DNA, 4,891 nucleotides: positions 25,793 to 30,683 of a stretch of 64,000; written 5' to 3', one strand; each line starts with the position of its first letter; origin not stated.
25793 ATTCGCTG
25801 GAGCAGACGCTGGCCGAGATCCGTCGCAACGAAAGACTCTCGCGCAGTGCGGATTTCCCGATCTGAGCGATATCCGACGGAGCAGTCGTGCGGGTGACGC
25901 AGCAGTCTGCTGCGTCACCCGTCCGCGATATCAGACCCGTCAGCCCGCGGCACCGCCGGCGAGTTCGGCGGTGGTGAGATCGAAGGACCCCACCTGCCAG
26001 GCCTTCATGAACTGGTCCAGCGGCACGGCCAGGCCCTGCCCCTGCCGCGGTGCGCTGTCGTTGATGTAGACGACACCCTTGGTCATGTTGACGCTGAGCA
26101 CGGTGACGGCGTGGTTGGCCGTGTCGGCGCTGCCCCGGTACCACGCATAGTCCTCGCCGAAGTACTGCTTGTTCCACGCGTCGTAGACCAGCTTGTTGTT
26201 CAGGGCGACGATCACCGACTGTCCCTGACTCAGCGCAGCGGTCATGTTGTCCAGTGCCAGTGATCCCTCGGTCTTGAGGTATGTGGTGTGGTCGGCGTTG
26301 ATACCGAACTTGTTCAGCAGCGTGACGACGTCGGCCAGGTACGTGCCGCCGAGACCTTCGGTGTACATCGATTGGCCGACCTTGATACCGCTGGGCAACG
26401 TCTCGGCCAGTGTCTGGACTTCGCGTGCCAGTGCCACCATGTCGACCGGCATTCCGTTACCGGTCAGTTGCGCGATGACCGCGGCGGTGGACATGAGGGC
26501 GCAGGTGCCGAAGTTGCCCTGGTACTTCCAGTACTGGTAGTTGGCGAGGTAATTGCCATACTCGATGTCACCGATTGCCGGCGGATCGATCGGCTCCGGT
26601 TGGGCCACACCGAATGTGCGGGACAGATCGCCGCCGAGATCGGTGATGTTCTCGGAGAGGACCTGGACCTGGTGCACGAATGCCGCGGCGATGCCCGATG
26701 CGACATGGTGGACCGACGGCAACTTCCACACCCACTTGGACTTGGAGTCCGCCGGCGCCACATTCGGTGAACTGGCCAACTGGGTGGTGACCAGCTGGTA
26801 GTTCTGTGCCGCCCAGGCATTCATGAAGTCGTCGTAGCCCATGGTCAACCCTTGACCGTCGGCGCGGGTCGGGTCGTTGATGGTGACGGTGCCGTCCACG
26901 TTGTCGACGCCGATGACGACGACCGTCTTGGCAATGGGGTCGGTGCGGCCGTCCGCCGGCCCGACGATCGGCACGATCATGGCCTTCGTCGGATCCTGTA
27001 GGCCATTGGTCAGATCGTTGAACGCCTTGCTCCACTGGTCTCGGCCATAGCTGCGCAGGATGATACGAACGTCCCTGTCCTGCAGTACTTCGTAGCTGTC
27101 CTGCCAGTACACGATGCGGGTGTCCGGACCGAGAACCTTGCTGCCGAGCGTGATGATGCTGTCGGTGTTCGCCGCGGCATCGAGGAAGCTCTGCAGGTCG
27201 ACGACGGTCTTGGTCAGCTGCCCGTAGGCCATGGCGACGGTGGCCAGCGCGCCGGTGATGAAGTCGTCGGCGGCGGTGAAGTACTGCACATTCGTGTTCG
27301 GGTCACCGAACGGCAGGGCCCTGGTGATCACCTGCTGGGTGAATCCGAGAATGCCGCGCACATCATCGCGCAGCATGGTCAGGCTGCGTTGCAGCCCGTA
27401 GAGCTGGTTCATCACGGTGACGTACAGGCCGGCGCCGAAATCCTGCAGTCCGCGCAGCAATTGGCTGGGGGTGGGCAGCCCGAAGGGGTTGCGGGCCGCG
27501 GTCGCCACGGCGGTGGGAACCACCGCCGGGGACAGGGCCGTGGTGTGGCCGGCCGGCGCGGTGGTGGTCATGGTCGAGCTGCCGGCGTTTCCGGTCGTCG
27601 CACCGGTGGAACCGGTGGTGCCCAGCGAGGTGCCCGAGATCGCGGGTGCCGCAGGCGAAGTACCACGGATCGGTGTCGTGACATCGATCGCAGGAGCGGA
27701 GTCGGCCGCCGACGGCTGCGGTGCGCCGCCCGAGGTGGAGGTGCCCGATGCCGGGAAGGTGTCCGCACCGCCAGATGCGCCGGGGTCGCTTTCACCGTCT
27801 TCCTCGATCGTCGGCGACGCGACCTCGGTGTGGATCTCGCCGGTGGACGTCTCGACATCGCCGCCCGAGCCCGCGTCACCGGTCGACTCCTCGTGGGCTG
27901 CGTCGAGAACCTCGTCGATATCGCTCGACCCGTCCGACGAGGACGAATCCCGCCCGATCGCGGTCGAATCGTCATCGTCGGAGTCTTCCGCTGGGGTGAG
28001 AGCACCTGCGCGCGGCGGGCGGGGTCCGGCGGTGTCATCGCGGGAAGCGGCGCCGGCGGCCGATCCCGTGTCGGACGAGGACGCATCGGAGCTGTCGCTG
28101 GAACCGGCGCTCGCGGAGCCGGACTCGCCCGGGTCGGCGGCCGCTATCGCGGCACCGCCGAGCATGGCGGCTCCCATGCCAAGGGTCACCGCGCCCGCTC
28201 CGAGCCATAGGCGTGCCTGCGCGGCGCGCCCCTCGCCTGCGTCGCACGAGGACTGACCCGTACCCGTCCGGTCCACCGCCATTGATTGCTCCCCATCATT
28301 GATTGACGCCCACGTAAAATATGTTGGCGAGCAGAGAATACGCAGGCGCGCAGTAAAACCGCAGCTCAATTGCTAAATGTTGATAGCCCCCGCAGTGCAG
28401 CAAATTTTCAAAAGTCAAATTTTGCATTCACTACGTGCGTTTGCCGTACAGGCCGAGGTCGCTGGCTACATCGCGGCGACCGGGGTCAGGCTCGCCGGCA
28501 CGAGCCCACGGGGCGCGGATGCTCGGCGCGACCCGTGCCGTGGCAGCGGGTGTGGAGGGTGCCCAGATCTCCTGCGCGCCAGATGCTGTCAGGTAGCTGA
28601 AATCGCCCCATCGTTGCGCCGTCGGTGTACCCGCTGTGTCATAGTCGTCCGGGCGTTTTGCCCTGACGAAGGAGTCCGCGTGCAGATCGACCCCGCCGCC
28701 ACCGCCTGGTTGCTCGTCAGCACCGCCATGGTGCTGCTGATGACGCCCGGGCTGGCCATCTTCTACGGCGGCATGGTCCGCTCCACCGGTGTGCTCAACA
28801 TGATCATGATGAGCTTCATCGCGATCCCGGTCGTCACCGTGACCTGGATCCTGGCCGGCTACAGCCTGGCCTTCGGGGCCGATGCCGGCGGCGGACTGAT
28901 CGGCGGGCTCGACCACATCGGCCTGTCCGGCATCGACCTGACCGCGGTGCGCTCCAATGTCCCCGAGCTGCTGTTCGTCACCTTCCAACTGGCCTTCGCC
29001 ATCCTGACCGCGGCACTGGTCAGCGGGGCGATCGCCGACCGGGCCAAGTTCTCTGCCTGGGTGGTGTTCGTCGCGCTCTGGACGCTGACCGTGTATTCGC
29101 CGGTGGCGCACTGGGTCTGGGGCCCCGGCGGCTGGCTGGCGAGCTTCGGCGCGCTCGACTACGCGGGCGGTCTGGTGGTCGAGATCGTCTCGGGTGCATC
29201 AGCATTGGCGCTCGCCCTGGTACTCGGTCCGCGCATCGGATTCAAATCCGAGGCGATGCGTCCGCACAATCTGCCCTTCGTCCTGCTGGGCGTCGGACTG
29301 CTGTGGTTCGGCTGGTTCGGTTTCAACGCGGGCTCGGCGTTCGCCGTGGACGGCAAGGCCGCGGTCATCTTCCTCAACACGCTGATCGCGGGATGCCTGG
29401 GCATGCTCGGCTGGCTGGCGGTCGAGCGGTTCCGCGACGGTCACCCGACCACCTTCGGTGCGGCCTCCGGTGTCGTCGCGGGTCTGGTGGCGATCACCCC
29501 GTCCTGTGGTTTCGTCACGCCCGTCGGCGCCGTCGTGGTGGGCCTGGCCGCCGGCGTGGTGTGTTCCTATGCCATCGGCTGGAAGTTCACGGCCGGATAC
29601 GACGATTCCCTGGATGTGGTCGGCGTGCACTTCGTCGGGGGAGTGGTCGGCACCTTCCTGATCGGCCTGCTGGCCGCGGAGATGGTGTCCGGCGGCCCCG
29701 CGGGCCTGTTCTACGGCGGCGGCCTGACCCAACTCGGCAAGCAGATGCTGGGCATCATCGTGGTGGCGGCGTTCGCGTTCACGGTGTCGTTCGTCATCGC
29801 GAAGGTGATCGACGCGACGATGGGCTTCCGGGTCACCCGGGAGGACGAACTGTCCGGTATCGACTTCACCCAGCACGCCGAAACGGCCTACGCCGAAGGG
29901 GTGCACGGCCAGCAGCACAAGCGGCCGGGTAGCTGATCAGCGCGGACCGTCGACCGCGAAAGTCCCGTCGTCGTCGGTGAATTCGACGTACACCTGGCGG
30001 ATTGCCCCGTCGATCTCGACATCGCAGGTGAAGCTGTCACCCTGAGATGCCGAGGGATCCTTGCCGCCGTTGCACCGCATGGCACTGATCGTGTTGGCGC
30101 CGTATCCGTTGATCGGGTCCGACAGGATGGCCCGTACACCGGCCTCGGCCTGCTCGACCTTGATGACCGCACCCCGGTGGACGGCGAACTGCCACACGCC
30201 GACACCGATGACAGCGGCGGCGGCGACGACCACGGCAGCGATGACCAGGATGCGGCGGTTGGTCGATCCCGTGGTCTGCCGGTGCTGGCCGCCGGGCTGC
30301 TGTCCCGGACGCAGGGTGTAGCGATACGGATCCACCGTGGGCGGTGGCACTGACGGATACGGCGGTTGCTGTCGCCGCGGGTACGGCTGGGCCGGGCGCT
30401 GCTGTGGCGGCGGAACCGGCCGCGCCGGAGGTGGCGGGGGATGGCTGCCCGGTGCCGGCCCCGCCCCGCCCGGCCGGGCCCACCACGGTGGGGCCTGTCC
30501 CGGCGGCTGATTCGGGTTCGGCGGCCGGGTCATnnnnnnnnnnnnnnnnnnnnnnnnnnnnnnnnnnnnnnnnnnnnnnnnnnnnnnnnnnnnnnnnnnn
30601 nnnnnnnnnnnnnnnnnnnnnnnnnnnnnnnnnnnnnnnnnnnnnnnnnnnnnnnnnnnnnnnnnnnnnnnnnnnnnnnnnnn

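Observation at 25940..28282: Large secreted protein with ~250-aa acidic Ser/Asp/Gly/Thr linker and tandem papain-like domains, the first apparently a dead copy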

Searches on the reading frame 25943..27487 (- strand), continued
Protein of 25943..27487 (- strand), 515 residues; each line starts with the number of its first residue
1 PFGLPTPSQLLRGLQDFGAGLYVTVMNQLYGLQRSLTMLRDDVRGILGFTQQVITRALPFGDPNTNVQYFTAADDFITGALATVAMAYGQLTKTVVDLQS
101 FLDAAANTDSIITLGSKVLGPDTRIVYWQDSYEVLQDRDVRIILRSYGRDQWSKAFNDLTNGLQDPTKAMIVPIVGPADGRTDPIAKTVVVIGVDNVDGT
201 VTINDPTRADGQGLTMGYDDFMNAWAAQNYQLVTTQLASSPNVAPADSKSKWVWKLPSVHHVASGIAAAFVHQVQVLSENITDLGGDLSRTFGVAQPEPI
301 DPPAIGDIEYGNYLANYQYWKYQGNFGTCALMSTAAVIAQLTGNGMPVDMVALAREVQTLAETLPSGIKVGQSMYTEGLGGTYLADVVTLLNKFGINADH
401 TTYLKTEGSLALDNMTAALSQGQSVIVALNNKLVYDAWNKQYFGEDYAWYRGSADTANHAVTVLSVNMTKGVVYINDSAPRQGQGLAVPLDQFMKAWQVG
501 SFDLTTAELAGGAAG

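Call 69: find_related_loci(query=A2, collection=genome_contigs, flank=3000)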
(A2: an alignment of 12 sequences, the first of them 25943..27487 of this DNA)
Query A2 (515 aa) in genome_contigs; peptide patterns used: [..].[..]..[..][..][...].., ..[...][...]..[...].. (x = any residue, [..] = any of these).
476 stretches matched a pattern; 22 encode a relative of the query (tblastn E <= 1e-3); 21 distinct loci.
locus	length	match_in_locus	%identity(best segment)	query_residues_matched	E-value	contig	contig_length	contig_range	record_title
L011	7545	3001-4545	98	1-515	0e+0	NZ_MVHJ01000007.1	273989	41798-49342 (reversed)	Mycolicibacterium bacteremicum strain DSM 45578 NODE_7_length_273989_cov_37.7101, whole genome shotgun sequence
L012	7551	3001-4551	84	1-515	0e+0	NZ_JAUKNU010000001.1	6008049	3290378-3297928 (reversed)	Mycolicibacterium frederiksbergense strain IN53 NODE_1, whole genome shotgun sequence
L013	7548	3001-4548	74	1-515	0e+0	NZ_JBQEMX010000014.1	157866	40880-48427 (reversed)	Mycolicibacterium sp. 22603 scaffold14, whole genome shotgun sequence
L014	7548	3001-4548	73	1-515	0e+0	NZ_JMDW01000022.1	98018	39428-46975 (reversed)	Mycolicibacterium neoaurum ATCC 25795 contig_22, whole genome shotgun sequence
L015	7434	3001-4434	78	46-515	0e+0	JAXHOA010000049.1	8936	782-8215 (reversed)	MAG: Mycobacterium sp. isolate Salar_de_Ascotan_water_MAG_AWA19 contig_6600_polypolish, whole genome shotgun sequence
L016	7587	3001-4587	57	1-510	0e+0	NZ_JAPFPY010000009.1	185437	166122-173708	Mycolicibacterium sp. J2 out_9, whole genome shotgun sequence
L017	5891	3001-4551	57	1-510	0e+0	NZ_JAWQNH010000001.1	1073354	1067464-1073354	Mycolicibacterium sp. 120266 contig00001, whole genome shotgun sequence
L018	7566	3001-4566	55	2-509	3e-170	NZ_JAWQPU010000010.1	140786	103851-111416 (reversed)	Mycolicibacterium sp. 050158 contig00010, whole genome shotgun sequence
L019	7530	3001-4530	50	6-509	7e-159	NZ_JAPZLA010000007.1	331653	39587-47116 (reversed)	Mycobacterium sp. RTGN5 contig00007, whole genome shotgun sequence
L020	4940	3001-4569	48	2-510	6e-149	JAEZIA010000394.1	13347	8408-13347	MAG: Actinomycetes bacterium isolate OH_CDB_158 k127_2393556, whole genome shotgun sequence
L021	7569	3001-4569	47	2-514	3e-146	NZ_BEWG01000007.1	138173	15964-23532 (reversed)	Mycobacterium sp. shizuoka-1 scaffold_sequence007, whole genome shotgun sequence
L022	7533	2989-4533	46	2-513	6e-131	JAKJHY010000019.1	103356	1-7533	Mycobacterium sp. MBM sequence019, whole genome shotgun sequence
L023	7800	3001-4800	56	1-514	0e+0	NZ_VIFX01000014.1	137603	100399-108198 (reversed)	Mycolicibacterium hodleri strain B NODE_14_length_137603_cov_10.685_ID_2957, whole genome shotgun sequence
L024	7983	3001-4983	36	3-514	2e-35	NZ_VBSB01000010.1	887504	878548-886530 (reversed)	Mycolicibacterium sphagni strain ENV482 MSphagni_S6_L001_R1_001__paired__contig_11, whole genome shotgun sequence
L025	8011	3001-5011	38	3-514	2e-34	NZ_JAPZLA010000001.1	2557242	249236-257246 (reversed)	Mycobacterium sp. RTGN5 contig00001, whole genome shotgun sequence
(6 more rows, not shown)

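Call 76: list_cluster_members(proteins=[P0065, P0073, P0080, P0088, P0099, P0104, P0131, P0141, P0163, P0183])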
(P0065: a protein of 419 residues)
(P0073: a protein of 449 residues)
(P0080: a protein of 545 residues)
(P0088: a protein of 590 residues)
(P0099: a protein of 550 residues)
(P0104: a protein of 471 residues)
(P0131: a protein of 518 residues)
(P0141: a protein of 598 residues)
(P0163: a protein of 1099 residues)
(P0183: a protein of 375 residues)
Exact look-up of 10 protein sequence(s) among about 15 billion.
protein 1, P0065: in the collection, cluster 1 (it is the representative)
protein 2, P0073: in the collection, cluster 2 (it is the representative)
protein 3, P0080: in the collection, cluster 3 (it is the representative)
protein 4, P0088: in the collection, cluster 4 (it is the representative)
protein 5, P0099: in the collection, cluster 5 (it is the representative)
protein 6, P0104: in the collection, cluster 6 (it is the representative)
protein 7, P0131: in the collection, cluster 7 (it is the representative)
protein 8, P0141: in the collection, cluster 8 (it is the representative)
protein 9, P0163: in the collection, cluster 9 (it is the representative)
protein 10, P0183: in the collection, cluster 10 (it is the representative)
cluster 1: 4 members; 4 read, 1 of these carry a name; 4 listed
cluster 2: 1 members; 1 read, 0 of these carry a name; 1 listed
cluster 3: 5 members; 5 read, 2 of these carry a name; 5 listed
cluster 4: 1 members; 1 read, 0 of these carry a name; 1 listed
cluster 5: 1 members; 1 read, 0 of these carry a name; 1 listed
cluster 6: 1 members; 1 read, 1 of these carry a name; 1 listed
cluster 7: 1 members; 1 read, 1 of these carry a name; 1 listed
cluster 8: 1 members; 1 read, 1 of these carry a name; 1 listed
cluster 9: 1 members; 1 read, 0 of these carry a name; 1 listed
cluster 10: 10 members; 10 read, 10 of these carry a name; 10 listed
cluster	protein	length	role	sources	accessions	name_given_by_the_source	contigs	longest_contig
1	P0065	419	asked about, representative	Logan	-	-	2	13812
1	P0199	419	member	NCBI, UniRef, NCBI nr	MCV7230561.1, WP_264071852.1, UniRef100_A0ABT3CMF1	hypothetical protein [Mycolicibacterium komossense] | Peptidase C39-like domain-containing protein n=1 Tax=Mycolicibacterium komossense ...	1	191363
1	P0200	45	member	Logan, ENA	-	-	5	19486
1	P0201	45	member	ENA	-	-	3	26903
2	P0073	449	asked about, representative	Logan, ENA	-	-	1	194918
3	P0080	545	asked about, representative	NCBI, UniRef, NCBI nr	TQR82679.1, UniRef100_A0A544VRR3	hypothetical protein D8S82_30800 [Mycobacterium hodleri] | Peptidase C39-like domain-containing protein n=1 Tax=Mycolicibacterium hodleri ... | hypothetical protein D8S82_30800 [Mycolicibacterium hodleri]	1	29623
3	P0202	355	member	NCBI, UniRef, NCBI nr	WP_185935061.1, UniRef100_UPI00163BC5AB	C39 family peptidase [Mycolicibacterium hodleri] | C39 family peptidase n=1 Tax=Mycolicibacterium hodleri TaxID=49897 RepID=UPI00163BC5AB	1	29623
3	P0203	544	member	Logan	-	-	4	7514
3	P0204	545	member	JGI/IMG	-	-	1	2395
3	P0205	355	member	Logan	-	-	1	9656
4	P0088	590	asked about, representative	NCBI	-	-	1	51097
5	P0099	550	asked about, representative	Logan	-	-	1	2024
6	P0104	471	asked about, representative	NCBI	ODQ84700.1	hypothetical protein BHQ17_26260, partial [Mycolicibacterium holsaticum]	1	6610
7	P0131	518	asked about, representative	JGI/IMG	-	hypothetical protein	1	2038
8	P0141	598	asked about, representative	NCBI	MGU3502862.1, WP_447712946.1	hypothetical protein [Mycobacterium sp. C31M]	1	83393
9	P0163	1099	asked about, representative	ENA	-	-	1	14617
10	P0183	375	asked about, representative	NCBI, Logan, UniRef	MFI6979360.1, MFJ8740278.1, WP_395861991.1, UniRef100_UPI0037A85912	hypothetical protein ACIBSV_12340 [Embleya sp. NPDC050154] | hypothetical protein n=1 Tax=unclassified Embleya TaxID=2699296 RepID=UPI0037A85912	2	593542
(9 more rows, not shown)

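Call 82: find_encoding_contigs(protein=P0183, flank=5000, max_places=2)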
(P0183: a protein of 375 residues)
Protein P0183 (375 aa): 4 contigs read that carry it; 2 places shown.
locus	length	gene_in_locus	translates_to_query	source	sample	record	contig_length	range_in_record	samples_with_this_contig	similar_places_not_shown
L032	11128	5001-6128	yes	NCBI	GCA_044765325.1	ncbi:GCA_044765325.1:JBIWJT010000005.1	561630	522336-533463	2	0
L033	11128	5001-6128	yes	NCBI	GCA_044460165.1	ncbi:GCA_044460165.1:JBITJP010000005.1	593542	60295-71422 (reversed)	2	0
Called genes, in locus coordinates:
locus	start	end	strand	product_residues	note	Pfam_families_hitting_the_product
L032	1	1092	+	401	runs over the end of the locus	PF12894:ANAPC4_WD40 (faint), PF24814:WD40_Prp19 (faint), PF00400:WD40 (faint), PF23381:Beta-prop_IFT122_1st (faint), PF23414:Beta-prop_EML_2 (weak), PF25174:Beta-prop_THOC3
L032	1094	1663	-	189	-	PF05685:Uma2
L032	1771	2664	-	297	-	PF00351:Biopterin_H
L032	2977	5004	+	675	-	PF00350:Dynamin_N, PF01926:MMR_HSR1 (faint), PF00350:Dynamin_N (weak)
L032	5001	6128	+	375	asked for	PF13529:Peptidase_C39_2 (weak)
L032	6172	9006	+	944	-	-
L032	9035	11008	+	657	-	PF00350:Dynamin_N, PF01926:MMR_HSR1, PF21808:Dynamin-like_hel_bact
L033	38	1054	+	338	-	PF24814:WD40_Prp19 (faint), PF00400:WD40 (faint), PF12894:ANAPC4_WD40 (faint), PF23381:Beta-prop_IFT122_1st (faint), PF23414:Beta-prop_EML_2 (weak), PF25174:Beta-prop_THOC3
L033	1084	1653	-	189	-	PF05685:Uma2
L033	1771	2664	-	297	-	PF00351:Biopterin_H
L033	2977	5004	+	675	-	PF00350:Dynamin_N, PF01926:MMR_HSR1 (faint), PF00350:Dynamin_N (weak)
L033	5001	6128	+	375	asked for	PF13529:Peptidase_C39_2 (weak)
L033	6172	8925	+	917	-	PF00350:Dynamin_N, PF01926:MMR_HSR1 (faint)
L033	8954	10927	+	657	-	PF00350:Dynamin_N, PF01926:MMR_HSR1, PF21808:Dynamin-like_hel_bact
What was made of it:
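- Distant Embleya relatives sit in dynamin-like GTPase operons (call 82).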

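Call 83: find_encoding_contigs(protein=P0199, flank=5000, max_places=2)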
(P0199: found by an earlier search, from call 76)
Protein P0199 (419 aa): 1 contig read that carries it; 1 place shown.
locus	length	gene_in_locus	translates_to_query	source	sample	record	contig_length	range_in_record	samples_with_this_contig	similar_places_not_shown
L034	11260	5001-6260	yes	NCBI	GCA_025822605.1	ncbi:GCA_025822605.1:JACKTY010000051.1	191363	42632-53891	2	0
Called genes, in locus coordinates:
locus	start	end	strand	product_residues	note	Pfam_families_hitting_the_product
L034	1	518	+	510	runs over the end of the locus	-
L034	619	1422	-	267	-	PF00440:TetR_N, PF02909:TetR_C_1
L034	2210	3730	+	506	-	-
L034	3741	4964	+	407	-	-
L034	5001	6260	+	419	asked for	-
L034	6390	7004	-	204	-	PF00440:TetR_N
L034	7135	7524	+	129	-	PF07366:SnoaL, PF12680:SnoaL_2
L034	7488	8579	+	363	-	PF00296:Bac_luciferase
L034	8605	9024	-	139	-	PF13924:Lipocalin_5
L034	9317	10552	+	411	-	PF00067:p450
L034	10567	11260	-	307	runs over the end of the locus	PF00756:Esterase (faint), PF00561:Abhydrolase_1 (weak)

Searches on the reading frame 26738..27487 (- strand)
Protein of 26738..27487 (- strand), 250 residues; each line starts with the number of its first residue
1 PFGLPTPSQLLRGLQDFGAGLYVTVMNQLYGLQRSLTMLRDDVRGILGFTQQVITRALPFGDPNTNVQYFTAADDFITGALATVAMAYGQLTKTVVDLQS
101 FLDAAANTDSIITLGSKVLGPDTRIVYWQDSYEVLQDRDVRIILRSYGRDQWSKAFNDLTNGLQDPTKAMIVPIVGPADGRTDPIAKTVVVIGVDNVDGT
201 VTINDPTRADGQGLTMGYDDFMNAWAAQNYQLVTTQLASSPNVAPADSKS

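Call 32: find_homologous_proteins(query=window:26738-27487:-, max_evalue=0.001)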
Query window:26738-27487:- (250 aa): 1 proteins with E <= 0.001 among 606 candidates.
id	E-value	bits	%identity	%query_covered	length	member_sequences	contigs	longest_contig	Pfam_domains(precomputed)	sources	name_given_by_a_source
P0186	5.0e-37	146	58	54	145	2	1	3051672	-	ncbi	-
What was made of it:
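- Tried and rejected: The word-indexed homologue search with module 1 alone returned a single fragment (call 32).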

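Call 65: predict_structure(alignment_id=A5)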
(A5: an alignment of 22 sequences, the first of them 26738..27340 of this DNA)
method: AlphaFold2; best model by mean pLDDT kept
length: 201 residues; sequences in the alignment: 22
mean_pLDDT: 91.6   pTM: 0.88
mean pLDDT of the five models: 91.6, 91.2, 91.2, 91.1, 88.1
residues with pLDDT >= 90: 172; 70-90: 10; 50-70: 13; < 50: 6
segments of 3 or more residues with pLDDT < 50: 198-201
pLDDT, mean of each block of 10 residues (from residue 1): 58 96 95 98 98 97 94 88 96 96 95 96 98 96 95 98 98 97 95 52 41
secondary structure, 60 per line:
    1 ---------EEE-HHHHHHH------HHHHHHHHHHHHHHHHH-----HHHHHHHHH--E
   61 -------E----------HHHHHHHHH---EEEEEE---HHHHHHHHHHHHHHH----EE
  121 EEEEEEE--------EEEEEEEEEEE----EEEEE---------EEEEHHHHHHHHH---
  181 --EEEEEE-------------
elements in order: E10-12 H14-20 H27-43 H49-57 H79-87 E91-96 H100-114 E119-127 E136-146 E151-155 E165-168 H169-177 E183-188
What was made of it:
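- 26774..27316 (-): Residues 323-503. Module 1 (D1), a papain-like fold without the catalytic residues. AlphaFold model of residues 315-515: pLDDT 91.6, pTM 0.88 (call 65).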

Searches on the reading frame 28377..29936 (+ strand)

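Call 17: search_protein_families(library=pfam, proteins=[window:28377-29936:+], max_evalue=0.001)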
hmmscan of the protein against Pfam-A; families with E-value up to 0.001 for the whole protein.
window:28377-29936:+ (519 aa): 1 family
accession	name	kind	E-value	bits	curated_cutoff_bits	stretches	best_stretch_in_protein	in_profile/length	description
PF00909.26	Ammonium_transp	-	9.9e-126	420.1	23.2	1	110-505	1-399/399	Ammonium Transporter Family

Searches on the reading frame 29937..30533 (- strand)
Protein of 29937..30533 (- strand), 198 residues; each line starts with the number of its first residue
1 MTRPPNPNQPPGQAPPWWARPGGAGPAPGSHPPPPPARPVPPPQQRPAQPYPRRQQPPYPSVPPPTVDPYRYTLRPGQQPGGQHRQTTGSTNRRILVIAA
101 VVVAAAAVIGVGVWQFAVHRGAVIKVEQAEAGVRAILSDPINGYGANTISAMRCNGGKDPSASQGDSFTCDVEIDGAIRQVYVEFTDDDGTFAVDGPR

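Call 17: search_protein_families(library=pfam, proteins=[window:29937-30533:-], max_evalue=0.001)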
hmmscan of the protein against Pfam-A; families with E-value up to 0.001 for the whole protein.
window:29937-30533:- (198 aa): 1 family
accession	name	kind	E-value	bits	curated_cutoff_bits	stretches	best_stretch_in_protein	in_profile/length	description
PF14230.11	DUF4333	-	9.9e-16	58.2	27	1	111-190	4-78/78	Domain of unknown function (DUF4333)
